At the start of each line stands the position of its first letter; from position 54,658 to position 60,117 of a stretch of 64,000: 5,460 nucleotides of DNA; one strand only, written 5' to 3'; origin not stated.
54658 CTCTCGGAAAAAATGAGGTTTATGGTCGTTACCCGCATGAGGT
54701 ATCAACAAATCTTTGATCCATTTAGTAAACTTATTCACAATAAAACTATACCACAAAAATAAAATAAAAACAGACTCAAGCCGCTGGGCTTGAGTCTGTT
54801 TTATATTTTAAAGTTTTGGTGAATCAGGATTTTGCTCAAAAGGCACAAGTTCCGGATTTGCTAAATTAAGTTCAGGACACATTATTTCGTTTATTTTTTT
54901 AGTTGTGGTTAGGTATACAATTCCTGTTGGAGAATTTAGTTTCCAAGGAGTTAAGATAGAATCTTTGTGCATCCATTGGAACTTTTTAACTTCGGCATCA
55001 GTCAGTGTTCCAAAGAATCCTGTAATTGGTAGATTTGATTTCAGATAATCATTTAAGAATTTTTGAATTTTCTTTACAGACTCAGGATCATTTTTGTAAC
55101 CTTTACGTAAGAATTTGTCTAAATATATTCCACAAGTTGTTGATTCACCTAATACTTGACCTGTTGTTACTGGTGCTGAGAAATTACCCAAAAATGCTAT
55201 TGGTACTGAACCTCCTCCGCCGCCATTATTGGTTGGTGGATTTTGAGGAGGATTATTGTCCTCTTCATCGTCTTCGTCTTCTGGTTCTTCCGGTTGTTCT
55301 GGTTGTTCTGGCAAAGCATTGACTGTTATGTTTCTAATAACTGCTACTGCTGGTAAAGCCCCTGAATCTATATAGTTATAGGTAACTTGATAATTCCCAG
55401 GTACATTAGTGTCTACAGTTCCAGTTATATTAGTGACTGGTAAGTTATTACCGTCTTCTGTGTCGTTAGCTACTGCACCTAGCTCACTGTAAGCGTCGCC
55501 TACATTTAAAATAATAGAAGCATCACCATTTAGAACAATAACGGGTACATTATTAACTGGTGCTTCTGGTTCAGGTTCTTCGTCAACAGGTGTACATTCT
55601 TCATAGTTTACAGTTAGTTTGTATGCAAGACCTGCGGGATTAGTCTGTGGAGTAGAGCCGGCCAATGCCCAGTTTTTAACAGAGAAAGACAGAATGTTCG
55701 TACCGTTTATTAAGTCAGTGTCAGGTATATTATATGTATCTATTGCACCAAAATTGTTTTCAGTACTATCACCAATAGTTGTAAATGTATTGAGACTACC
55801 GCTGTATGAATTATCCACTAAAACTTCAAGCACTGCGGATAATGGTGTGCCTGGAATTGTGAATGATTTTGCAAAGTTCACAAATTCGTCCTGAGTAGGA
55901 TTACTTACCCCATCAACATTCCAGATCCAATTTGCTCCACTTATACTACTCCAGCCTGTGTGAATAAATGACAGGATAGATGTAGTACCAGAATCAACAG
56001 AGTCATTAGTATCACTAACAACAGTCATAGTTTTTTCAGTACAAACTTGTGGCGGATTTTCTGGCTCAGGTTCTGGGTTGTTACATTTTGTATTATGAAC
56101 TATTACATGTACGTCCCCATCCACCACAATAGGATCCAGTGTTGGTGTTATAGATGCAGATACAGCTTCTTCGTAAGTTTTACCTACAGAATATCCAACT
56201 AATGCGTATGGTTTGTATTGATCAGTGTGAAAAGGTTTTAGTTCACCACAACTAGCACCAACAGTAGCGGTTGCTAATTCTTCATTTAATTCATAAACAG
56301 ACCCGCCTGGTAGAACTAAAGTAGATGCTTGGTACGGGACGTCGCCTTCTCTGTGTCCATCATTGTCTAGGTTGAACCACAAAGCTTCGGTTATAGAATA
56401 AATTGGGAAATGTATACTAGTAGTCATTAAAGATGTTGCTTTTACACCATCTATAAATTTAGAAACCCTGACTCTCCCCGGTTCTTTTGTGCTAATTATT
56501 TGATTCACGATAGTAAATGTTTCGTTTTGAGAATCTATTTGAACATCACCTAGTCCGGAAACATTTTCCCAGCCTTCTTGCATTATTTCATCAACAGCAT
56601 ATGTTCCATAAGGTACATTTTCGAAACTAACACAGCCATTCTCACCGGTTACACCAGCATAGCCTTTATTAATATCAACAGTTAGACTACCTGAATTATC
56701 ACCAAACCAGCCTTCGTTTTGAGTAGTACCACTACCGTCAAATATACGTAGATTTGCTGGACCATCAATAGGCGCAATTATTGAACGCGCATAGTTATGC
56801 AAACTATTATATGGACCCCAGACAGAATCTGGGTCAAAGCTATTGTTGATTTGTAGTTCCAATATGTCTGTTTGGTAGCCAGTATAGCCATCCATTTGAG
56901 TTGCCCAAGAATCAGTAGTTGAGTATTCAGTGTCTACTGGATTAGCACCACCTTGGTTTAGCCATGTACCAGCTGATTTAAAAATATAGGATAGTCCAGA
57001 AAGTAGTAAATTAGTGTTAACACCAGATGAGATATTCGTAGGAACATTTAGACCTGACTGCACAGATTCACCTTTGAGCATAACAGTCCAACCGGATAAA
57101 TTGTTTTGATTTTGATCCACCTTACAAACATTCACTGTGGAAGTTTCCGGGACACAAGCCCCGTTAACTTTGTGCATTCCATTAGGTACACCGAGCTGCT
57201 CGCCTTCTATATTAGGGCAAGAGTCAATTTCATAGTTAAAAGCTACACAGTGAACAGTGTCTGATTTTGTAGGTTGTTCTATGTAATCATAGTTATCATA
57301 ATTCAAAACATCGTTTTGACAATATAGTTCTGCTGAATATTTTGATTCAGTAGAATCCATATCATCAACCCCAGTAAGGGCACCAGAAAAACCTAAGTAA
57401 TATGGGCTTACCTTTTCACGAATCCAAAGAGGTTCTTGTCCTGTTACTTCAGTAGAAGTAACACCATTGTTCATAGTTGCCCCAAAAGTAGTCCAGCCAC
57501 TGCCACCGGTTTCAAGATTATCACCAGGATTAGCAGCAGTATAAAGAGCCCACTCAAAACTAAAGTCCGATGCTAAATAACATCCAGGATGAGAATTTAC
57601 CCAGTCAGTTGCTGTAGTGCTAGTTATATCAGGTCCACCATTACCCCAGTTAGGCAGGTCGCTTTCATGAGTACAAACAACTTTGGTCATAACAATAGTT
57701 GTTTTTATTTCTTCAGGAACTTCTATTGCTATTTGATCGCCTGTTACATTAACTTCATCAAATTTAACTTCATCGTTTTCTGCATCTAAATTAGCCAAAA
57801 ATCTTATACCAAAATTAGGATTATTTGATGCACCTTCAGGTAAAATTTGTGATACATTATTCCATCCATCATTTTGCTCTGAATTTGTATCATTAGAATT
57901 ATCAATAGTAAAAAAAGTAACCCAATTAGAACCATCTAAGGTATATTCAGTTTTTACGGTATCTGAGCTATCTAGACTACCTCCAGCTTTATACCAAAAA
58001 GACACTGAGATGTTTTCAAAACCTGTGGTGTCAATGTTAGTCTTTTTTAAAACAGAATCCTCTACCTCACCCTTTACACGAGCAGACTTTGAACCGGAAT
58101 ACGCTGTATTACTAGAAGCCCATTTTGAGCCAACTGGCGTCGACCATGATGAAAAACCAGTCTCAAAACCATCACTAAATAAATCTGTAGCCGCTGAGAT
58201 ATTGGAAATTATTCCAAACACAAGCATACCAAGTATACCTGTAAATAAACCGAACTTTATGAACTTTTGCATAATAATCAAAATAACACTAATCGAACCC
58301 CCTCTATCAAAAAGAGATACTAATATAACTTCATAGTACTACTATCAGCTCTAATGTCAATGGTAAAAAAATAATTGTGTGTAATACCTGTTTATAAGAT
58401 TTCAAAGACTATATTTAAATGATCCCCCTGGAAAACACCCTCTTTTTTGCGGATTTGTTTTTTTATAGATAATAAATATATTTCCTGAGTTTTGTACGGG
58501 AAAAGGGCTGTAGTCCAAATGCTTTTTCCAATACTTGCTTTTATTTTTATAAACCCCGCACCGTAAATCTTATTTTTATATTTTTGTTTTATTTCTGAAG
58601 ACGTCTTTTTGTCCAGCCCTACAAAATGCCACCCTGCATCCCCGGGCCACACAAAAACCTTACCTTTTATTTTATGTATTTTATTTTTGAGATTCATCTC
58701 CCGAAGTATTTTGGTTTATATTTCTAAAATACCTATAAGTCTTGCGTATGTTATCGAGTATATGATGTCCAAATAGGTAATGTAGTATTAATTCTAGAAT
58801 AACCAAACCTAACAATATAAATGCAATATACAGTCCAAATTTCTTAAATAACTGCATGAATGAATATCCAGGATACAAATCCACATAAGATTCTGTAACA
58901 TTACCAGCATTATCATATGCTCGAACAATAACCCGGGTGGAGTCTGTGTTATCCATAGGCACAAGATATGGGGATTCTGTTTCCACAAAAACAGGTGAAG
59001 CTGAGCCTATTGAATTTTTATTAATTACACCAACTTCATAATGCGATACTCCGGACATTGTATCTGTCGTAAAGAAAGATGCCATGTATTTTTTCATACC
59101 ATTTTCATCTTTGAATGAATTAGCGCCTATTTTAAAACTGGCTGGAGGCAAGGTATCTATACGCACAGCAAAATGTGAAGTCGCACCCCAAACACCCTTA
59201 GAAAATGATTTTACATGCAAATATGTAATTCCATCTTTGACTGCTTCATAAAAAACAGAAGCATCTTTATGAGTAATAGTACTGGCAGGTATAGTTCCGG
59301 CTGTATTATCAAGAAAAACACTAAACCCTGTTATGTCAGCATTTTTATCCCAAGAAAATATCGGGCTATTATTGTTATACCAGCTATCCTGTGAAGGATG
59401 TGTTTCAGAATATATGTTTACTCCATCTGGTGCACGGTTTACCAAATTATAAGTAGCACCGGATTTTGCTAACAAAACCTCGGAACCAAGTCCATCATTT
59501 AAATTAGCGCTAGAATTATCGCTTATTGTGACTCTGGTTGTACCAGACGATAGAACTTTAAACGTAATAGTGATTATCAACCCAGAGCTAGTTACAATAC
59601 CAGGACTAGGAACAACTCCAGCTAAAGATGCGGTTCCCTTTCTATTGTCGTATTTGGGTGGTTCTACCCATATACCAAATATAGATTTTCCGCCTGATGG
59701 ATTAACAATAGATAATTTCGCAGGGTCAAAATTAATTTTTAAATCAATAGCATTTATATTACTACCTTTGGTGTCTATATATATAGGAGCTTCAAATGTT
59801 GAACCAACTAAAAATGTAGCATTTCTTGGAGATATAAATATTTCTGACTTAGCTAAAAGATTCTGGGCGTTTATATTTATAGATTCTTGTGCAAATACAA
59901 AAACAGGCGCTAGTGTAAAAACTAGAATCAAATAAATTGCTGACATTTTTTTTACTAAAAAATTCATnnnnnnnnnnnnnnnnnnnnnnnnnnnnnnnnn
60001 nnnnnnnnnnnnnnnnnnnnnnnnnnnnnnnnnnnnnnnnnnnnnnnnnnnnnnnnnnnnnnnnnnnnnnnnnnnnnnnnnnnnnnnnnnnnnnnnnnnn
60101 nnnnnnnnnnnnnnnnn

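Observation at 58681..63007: Tandem cohesin-like membrane proteins plus a dockerin protein: candidate surface assembly system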

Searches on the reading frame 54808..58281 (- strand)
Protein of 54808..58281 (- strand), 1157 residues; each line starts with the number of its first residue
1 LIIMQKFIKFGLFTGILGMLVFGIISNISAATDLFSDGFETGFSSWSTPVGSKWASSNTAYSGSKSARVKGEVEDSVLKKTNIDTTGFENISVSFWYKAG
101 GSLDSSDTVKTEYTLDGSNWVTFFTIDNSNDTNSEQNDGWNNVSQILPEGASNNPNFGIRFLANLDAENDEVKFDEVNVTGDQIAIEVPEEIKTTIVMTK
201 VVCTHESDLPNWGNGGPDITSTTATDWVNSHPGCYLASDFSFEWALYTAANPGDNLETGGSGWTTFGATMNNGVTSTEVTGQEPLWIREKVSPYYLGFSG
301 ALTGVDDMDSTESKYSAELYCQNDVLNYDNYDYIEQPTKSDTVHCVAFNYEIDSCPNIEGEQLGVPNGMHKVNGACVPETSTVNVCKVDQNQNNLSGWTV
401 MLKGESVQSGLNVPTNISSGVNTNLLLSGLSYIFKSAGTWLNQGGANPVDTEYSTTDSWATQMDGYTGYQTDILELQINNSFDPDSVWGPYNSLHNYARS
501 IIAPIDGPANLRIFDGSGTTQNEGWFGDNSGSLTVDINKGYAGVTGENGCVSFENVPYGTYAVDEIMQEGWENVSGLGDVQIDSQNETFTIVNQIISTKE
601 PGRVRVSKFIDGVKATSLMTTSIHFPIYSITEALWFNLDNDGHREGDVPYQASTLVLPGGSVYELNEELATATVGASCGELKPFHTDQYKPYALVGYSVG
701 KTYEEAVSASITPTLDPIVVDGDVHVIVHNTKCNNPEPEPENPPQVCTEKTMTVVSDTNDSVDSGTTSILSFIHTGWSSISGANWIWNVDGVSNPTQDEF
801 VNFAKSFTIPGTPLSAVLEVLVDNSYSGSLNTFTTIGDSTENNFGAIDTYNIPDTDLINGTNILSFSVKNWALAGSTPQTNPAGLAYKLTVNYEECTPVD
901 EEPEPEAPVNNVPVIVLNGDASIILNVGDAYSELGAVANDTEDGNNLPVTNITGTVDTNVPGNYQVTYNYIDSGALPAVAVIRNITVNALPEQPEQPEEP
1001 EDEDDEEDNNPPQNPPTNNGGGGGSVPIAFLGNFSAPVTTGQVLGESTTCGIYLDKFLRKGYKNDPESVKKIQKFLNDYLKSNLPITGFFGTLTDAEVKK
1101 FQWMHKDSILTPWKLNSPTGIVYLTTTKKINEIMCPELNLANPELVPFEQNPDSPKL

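Call 3: search_protein_families(library=pfam, proteins=[window:54808-58281:-], max_evalue=1)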
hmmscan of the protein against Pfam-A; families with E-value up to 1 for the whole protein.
window:54808-58281:- (1157 aa): 5 families
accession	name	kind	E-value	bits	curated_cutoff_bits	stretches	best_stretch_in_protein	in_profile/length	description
PF16403.11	Bact_surface_Ig-like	-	1.2e-13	51.4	27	1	915-987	1-71/71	Bacterial surface protein, Ig-like domain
PF01471.23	PG_binding_1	-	2.4e-05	24.9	23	1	1067-1105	3-41/57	Putative peptidoglycan binding domain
PF17802.7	SpaA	-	0.00028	21.4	23.1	1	542-588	35-82/91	Prealbumin-like fold domain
PF07523.18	Big_3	-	0.0092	16.7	21.2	1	951-970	38-57/68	Bacterial Ig-like domain (group 3)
PF19003.5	DUF5732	-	0.22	12.4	27.8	0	391-419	44-72/84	Family of unknown function (DUF5732)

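Call 4: search_protein_families(library=ncbifam, proteins=[window:54808-58281:-], max_evalue=1)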
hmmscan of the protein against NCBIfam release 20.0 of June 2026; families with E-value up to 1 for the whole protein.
window:54808-58281:- (1157 aa): 0 families

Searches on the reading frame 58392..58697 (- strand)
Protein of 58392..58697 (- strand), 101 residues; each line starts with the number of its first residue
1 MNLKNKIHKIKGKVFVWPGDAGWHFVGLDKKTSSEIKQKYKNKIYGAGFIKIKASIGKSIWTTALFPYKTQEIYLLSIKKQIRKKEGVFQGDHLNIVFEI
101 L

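Call 3: search_protein_families(library=pfam, proteins=[window:58392-58697:-], max_evalue=1)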
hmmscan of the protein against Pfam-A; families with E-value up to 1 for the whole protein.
window:58392-58697:- (101 aa): 1 family
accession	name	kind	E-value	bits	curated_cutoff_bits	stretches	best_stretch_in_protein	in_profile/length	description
PF08922.17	DUF1905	-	1.9e-16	60.4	24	1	12-96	3-79/81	Domain of unknown function (DUF1905)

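Call 4: search_protein_families(library=ncbifam, proteins=[window:58392-58697:-], max_evalue=1)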
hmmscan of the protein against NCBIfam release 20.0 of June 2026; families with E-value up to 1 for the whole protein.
window:58392-58697:- (101 aa): 0 families

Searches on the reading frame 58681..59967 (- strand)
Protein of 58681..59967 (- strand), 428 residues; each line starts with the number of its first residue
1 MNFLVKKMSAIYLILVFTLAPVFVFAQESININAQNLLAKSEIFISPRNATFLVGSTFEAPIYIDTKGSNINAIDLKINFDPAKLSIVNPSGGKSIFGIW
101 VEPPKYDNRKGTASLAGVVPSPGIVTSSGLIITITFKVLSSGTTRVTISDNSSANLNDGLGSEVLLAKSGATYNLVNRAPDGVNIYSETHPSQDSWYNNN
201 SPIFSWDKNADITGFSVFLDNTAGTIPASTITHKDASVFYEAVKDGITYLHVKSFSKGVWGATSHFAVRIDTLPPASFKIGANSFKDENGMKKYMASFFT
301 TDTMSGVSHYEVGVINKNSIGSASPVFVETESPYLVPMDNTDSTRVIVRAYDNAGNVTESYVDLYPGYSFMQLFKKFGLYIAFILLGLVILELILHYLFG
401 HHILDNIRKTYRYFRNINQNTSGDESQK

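Call 3: search_protein_families(library=pfam, proteins=[window:58681-59967:-], max_evalue=1)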
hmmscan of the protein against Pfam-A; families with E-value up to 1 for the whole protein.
window:58681-59967:- (428 aa): 3 families
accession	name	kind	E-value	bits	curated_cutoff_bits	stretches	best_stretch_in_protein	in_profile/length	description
PF00963.24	Cohesin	-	7.7e-12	46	24.1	1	54-153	12-119/139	Cohesin domain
PF12245.14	Big_3_2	-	0.12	13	23.3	1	278-359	34-112/122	Bacterial Ig-like domain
PF19077.6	Big_13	-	0.27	12.2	27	0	192-272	18-102/102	Bacterial Ig-like domain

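Call 4: search_protein_families(library=ncbifam, proteins=[window:58681-59967:-], max_evalue=1)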
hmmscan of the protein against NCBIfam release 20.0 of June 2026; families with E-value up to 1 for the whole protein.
window:58681-59967:- (428 aa): 1 family
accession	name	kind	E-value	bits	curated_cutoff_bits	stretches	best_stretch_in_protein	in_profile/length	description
NF047446.1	barrel_OmpL47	domain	0.0011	19.4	40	1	298-359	9-60/68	OmpL47-type beta-barrel domain-containing protein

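Call 11: search_solved_structures(query=window:58681-59967:-, max_evalue=1, show_alignments=1)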
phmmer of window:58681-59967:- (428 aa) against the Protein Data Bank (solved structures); distinct sequences matched with E-value up to 1: 1.
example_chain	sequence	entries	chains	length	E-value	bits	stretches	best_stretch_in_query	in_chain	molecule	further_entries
4uyp_A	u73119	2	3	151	4.6e-05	25.8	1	54-143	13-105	Cellulosomal scaffoldin anchoring protein C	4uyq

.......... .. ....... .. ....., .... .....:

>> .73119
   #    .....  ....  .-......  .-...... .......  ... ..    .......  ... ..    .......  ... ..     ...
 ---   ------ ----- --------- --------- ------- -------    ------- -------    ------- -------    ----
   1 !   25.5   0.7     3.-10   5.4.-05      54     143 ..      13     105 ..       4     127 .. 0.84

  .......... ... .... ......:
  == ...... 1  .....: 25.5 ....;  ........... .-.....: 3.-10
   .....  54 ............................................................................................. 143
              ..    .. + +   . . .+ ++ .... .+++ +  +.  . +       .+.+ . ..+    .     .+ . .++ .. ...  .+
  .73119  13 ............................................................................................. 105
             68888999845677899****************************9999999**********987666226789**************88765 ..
